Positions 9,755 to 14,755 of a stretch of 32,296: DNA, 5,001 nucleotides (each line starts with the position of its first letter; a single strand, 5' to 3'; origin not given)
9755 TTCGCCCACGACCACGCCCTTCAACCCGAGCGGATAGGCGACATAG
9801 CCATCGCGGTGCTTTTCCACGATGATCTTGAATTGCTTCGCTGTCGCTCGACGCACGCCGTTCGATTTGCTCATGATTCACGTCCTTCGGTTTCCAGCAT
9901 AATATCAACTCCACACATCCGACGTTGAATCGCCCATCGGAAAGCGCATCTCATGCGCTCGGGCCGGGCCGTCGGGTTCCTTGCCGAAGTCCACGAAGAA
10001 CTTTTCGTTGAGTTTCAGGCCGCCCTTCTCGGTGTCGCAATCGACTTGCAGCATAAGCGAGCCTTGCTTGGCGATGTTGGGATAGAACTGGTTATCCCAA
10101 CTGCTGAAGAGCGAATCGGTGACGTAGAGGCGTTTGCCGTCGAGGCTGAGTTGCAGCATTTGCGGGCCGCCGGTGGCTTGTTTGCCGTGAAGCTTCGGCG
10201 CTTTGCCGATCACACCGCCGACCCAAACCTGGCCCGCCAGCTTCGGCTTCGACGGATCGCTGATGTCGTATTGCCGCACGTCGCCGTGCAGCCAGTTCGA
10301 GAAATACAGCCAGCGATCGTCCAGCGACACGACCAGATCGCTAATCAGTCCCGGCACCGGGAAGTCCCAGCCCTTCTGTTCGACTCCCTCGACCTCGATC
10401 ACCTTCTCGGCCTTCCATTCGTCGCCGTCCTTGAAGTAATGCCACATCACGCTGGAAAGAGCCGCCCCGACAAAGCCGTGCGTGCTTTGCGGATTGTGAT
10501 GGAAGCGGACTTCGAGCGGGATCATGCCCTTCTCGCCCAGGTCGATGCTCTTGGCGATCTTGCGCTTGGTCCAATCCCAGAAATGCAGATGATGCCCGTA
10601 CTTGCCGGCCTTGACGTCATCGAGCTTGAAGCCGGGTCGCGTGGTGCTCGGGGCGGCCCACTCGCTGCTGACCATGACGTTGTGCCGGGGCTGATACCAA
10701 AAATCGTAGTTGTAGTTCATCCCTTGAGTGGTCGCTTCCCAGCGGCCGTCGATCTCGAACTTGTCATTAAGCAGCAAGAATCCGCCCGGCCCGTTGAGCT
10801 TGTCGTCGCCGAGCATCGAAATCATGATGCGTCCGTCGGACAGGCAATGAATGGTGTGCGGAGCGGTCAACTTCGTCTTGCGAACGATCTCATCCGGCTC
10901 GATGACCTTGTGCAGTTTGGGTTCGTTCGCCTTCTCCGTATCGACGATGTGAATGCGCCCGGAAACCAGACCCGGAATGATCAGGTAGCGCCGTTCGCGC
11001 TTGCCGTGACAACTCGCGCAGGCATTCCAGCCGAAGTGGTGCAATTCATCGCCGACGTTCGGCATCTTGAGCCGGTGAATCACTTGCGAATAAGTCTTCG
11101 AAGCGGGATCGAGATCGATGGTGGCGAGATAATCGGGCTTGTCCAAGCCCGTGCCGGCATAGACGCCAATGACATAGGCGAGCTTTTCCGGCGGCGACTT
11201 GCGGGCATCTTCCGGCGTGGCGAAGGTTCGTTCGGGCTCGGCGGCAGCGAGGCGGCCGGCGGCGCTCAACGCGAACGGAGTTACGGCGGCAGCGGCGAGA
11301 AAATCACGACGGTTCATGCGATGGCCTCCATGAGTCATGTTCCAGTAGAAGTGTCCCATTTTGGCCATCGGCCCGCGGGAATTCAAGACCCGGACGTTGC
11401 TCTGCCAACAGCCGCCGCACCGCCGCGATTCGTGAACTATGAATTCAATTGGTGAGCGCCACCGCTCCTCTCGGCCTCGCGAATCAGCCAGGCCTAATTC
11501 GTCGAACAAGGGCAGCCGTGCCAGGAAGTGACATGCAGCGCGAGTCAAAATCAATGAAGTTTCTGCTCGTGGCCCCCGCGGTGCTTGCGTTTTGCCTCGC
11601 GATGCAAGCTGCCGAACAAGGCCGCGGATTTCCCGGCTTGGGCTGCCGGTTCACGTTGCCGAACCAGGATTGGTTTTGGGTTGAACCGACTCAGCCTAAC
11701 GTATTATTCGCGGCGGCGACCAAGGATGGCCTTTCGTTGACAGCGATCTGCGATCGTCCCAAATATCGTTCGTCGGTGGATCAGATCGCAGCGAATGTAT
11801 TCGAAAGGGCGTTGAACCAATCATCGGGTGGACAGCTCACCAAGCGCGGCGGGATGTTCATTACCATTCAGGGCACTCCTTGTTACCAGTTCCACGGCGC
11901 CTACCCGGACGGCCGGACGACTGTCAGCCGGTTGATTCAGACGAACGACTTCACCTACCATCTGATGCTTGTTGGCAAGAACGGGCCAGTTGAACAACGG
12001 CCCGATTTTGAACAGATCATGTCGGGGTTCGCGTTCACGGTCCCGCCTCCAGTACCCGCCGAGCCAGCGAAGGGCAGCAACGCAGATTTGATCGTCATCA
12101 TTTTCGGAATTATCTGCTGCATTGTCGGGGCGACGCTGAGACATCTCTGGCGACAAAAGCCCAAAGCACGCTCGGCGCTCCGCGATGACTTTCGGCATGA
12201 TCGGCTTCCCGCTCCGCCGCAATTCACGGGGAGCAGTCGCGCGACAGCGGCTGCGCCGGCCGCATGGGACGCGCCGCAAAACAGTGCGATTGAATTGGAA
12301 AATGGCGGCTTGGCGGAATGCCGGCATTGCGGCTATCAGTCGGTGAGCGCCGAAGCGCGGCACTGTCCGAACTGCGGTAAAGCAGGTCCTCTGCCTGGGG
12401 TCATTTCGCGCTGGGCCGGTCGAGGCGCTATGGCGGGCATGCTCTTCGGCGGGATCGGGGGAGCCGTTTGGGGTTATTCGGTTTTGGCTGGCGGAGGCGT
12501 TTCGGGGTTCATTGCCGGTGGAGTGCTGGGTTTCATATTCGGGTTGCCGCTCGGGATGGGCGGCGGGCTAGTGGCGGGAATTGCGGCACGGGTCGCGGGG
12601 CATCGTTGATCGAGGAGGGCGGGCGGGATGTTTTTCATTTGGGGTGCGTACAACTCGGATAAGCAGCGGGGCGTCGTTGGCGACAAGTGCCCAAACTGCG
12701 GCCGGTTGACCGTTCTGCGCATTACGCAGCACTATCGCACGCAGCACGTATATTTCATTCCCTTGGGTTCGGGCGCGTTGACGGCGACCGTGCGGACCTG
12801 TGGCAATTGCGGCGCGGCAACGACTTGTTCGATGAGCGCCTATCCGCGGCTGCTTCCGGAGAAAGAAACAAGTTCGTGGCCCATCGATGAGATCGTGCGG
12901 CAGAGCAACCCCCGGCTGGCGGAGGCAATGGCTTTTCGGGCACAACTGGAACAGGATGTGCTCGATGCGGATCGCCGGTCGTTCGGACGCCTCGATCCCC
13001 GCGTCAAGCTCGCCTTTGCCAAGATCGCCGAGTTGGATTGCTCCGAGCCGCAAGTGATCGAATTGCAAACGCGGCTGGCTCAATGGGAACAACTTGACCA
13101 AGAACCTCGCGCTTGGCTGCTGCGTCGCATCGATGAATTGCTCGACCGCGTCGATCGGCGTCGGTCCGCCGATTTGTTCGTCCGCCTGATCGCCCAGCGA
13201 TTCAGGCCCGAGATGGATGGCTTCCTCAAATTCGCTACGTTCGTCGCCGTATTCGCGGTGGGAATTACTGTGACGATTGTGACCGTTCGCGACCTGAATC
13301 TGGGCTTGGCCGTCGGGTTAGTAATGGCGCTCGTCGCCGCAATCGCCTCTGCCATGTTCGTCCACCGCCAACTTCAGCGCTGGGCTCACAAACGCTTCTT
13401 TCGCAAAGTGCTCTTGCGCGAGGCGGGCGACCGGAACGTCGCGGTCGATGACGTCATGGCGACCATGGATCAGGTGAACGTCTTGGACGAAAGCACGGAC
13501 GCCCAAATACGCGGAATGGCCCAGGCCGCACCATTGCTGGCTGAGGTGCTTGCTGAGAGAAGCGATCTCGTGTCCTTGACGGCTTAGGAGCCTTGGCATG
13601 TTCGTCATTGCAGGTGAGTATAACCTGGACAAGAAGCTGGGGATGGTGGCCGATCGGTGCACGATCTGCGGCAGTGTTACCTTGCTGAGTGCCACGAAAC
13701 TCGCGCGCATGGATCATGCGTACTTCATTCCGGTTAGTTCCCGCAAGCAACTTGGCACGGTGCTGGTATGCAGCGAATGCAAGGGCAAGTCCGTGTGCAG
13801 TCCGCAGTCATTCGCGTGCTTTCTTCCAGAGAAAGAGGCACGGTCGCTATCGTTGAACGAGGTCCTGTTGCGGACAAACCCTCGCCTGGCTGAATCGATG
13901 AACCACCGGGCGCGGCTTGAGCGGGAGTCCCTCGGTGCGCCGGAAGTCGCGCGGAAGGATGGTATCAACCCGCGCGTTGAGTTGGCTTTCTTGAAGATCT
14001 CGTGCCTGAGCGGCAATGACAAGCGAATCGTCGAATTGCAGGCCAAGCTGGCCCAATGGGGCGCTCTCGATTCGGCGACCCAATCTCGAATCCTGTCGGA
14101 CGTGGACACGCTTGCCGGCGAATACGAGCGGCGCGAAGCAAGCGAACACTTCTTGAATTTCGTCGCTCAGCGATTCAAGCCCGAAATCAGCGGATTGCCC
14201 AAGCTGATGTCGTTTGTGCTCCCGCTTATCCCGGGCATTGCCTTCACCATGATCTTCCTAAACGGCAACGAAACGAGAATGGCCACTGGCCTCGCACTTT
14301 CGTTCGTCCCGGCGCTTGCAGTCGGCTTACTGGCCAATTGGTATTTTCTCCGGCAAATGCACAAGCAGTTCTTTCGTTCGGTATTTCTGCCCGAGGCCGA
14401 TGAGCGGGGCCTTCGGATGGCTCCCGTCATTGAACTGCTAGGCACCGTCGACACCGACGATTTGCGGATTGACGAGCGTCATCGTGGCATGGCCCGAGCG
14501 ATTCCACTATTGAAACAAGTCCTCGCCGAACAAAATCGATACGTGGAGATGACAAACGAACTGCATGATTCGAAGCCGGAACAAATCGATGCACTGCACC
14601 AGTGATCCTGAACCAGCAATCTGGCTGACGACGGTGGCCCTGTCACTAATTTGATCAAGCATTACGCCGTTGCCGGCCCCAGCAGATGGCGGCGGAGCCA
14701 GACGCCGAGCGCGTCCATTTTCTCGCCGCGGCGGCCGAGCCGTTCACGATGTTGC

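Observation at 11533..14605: Tightly coupled three-gene module of Cys4 zinc-ribbon membrane proteins with no assignable function (best candidate for an undescribed system)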

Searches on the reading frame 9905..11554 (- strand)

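Call 24: search_protein_families(library=pfam, proteins=[window:9905-11554:-], max_evalue=0.00001)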
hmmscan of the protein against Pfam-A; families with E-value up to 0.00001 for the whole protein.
window:9905-11554:- (549 aa): 1 family
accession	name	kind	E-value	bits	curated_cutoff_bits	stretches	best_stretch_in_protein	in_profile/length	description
PF05694.17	SBP56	-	2e-206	686.5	34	1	108-548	4-452/453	56kDa selenium binding protein (SBP56)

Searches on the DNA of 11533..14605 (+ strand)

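Call 28: search_dna_similar(query=window:11533-14605:+, collection=plasmids, mode=distant)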
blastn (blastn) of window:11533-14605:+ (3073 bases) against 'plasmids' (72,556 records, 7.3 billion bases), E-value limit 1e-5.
No match.
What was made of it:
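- Tried and rejected: Plasmid blastn: none (call 28).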

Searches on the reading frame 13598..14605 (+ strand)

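Call 7: search_protein_families(library=pfam, proteins=[window:13598-14605:+], max_evalue=1)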
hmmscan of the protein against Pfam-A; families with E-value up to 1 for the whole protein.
window:13598-14605:+ (335 aa): 2 families
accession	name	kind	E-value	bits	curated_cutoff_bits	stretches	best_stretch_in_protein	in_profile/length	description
PF17032.10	Zn_ribbon_15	-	0.049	14.9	28.9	1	20-64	2-46/73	zinc-ribbon family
PF15191.11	Synaptonemal_3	-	0.17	12.3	27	1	86-102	44-60/92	Synaptonemal complex central element protein 3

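Call 8: search_protein_families(library=ncbifam, proteins=[window:13598-14605:+], max_evalue=1)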
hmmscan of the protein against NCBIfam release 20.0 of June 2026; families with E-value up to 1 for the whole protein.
window:13598-14605:+ (335 aa): 0 families

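Call 9: search_protein_families(library=padloc, proteins=[window:13598-14605:+], max_evalue=1)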
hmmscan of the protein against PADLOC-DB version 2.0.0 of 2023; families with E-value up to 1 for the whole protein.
window:13598-14605:+ (335 aa): 0 families

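Call 97: search_protein_families(library=phrogs, proteins=[window:13598-14605:+], max_evalue=0.1)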
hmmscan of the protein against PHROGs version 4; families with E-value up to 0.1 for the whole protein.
window:13598-14605:+ (335 aa): 0 families
